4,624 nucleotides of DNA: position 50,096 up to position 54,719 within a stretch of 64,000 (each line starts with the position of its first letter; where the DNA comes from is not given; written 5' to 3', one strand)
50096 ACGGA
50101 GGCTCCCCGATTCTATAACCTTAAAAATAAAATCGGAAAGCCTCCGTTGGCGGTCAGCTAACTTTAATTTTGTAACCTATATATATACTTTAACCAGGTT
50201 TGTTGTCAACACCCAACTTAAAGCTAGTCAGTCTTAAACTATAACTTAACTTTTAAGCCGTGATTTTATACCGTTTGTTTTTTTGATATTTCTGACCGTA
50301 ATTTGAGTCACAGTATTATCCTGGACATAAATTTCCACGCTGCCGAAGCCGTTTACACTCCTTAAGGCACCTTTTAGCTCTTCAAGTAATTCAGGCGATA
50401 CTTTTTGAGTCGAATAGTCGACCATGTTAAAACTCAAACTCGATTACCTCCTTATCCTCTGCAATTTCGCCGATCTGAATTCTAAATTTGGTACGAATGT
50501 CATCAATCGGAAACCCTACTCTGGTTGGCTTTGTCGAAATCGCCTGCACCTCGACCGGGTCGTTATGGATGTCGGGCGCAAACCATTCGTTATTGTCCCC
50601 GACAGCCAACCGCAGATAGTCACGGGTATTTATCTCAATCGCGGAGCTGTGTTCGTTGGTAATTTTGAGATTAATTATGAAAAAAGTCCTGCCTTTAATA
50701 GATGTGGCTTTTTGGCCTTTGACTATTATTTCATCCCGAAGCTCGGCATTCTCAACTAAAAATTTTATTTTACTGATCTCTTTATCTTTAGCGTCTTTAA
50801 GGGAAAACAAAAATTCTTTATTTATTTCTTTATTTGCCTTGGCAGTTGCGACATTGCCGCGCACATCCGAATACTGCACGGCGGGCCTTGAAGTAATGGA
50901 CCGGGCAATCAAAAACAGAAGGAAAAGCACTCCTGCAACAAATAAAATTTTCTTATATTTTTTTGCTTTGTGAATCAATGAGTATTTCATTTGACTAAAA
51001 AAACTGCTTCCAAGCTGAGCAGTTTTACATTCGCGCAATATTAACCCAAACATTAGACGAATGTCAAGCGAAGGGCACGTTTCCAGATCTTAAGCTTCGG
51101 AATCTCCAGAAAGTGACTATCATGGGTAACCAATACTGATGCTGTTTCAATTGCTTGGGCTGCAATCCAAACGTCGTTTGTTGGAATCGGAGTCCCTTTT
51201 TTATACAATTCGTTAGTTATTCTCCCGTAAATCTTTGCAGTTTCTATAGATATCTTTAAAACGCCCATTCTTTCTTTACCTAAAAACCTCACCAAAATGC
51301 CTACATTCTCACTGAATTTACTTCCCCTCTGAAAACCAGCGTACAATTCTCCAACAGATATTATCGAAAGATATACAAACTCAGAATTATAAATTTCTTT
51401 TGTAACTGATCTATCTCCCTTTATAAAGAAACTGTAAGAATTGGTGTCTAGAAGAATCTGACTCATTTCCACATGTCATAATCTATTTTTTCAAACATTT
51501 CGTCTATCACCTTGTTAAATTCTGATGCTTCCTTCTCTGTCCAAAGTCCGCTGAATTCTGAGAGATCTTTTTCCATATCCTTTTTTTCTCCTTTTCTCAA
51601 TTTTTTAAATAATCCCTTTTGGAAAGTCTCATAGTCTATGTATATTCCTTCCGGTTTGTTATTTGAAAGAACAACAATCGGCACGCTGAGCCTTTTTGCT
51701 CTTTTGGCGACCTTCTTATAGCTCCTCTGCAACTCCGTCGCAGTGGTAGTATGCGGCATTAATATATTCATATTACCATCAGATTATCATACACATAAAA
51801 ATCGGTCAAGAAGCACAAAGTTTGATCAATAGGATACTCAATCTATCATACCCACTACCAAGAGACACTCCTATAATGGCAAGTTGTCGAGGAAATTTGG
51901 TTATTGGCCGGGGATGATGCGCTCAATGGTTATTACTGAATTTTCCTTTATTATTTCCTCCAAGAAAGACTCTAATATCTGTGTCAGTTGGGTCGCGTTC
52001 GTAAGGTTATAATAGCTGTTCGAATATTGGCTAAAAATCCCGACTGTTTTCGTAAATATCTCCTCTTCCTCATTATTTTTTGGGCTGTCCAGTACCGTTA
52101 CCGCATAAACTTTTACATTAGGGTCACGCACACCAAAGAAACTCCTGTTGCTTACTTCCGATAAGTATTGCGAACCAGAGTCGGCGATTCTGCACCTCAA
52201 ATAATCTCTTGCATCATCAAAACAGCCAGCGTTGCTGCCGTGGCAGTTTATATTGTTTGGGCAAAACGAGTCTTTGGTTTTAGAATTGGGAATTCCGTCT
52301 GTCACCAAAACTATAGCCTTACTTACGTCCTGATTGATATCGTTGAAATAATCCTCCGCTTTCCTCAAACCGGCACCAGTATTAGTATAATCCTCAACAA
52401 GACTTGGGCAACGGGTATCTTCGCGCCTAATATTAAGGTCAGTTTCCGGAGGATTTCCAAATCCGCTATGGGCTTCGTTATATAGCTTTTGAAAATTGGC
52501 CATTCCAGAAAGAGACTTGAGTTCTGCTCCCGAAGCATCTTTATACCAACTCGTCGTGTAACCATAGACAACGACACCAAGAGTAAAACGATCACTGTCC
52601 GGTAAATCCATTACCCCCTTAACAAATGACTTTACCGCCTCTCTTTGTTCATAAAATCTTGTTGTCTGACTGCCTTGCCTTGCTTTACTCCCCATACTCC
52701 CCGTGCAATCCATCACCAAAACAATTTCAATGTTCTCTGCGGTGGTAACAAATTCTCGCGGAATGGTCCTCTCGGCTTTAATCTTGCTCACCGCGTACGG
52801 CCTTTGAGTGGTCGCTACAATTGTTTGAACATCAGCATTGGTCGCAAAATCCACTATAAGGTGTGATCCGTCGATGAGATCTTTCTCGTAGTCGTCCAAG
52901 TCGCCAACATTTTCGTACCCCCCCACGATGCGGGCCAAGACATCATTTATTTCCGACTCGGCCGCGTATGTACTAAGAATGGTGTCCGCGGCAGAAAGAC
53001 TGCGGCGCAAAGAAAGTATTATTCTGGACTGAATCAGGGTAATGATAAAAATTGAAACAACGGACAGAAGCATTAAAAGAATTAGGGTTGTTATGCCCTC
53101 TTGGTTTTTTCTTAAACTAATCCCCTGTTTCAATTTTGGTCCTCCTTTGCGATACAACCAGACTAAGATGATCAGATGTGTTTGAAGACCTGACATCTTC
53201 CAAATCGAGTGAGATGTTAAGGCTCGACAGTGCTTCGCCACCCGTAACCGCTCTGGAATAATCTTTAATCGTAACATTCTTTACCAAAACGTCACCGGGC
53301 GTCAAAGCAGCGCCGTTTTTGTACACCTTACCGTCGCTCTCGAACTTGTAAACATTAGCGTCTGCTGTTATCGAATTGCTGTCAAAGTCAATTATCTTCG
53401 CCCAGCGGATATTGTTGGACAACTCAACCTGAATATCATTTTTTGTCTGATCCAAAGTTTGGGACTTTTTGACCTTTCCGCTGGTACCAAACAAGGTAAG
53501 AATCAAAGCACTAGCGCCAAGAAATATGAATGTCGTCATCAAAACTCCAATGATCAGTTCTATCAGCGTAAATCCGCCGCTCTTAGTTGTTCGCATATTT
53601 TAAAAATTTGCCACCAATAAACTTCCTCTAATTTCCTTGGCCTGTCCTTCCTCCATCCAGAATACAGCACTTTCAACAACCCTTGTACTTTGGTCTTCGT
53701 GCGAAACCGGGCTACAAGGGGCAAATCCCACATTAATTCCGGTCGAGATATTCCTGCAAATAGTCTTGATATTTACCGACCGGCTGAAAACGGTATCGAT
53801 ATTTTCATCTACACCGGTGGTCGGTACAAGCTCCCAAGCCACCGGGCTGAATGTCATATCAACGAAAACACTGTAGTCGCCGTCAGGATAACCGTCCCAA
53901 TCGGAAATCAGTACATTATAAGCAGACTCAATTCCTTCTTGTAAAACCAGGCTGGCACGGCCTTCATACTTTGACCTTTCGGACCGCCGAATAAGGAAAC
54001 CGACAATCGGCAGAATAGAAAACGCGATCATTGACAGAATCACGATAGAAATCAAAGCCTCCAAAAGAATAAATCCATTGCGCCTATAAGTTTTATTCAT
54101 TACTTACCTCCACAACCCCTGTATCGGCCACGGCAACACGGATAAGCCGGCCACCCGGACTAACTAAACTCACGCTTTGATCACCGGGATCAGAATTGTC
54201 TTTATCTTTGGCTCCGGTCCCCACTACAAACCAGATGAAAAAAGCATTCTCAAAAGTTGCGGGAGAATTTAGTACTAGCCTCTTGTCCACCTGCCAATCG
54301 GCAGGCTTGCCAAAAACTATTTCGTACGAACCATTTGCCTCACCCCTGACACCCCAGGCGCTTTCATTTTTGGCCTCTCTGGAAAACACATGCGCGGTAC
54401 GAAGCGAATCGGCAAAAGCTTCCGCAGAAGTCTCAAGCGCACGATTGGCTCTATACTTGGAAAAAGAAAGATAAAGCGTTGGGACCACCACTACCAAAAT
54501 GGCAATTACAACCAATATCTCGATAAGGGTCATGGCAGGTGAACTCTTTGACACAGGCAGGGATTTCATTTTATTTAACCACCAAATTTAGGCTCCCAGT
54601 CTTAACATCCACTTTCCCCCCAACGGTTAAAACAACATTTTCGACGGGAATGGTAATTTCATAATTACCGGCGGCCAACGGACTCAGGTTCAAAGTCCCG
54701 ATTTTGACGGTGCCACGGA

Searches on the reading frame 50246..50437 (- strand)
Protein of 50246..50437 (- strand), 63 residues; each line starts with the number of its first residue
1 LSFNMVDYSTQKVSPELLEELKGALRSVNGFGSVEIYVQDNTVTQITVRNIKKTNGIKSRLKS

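Call 33: search_protein_families(library=pfam, proteins=[window:50246-50437:-], max_evalue=0.1)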
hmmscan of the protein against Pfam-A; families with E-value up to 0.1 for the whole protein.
window:50246-50437:- (63 aa): 1 family
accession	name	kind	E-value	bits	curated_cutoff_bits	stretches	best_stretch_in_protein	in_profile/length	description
PF10055.14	DUF2292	-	5.4e-06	26.3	22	1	18-46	2-29/37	Uncharacterized small protein (DUF2292)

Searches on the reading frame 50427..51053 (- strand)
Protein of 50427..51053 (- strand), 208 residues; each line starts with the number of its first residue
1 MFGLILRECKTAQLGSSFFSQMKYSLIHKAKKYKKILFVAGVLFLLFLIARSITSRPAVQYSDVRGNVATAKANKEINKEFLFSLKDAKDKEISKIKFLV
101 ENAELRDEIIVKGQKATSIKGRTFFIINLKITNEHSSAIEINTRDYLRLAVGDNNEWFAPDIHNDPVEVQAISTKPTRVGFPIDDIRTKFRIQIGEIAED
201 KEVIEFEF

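Call 33: search_protein_families(library=pfam, proteins=[window:50427-51053:-], max_evalue=0.1)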
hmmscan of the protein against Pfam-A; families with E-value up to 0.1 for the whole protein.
window:50427-51053:- (208 aa): 2 families
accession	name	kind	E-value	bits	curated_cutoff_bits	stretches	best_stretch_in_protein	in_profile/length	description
PF11611.13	DUF4352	-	0.039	14.7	25.9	1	95-153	11-65/122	Domain of unknown function (DUF4352)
PF10285.15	Luciferase_cat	-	0.043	13.7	25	1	111-155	208-253/296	Luciferase catalytic domain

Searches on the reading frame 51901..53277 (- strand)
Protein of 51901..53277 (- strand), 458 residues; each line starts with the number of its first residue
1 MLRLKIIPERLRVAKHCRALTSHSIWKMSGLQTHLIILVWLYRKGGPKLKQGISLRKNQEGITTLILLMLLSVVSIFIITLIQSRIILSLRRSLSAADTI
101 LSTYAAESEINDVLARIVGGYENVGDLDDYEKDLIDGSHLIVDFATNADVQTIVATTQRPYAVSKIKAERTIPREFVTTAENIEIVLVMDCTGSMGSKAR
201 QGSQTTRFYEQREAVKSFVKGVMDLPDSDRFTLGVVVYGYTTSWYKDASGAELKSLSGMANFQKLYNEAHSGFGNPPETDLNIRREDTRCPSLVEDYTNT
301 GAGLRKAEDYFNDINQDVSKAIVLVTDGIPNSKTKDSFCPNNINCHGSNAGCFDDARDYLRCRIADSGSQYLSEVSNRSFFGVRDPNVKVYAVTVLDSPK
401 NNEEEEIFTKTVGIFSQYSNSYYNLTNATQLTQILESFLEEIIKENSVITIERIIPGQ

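Call 33: search_protein_families(library=pfam, proteins=[window:51901-53277:-], max_evalue=0.1)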
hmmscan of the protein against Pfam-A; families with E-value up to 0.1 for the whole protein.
window:51901-53277:- (458 aa): 2 families
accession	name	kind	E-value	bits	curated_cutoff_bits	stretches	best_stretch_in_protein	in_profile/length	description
PF13519.12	VWA_2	-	2.5e-08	34.9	27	2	185-239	1-46/107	von Willebrand factor type A domain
PF00092.34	VWA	-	8.7e-07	29.8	23.8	1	296-434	77-171/174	von Willebrand factor type A domain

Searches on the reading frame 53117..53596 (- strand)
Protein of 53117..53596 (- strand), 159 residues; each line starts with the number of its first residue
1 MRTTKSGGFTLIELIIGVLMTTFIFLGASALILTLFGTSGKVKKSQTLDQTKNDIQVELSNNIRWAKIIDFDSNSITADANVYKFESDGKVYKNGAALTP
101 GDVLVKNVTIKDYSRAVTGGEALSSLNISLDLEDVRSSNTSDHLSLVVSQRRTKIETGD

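Call 33: search_protein_families(library=pfam, proteins=[window:53117-53596:-], max_evalue=0.1)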
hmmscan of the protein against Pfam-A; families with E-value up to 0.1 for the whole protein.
window:53117-53596:- (159 aa): 1 family
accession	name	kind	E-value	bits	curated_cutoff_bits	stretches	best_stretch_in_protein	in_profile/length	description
PF07963.17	N_methyl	-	0.002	18.1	21.2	1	5-28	3-26/27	Prokaryotic N-terminal methylation motif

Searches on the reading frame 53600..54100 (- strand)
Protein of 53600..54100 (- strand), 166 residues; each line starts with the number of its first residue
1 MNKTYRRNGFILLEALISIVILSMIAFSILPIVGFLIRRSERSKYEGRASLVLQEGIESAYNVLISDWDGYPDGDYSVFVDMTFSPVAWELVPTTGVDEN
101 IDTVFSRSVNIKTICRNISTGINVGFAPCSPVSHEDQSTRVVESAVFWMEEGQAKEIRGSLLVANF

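Call 33: search_protein_families(library=pfam, proteins=[window:53600-54100:-], max_evalue=0.1)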
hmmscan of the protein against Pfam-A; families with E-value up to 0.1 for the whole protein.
window:53600-54100:- (166 aa): 1 family
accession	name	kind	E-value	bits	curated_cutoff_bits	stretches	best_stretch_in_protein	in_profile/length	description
PF07963.17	N_methyl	-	0.00014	21.7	21.2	1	6-27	3-24/27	Prokaryotic N-terminal methylation motif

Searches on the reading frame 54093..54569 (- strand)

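Call 33: search_protein_families(library=pfam, proteins=[window:54093-54569:-], max_evalue=0.1)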
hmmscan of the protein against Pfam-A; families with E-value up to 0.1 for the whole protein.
window:54093-54569:- (158 aa): 1 family
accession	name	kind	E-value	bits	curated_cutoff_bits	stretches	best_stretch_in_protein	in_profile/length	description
PF07963.17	N_methyl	-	0.0014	18.5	21.2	1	12-28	6-22/27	Prokaryotic N-terminal methylation motif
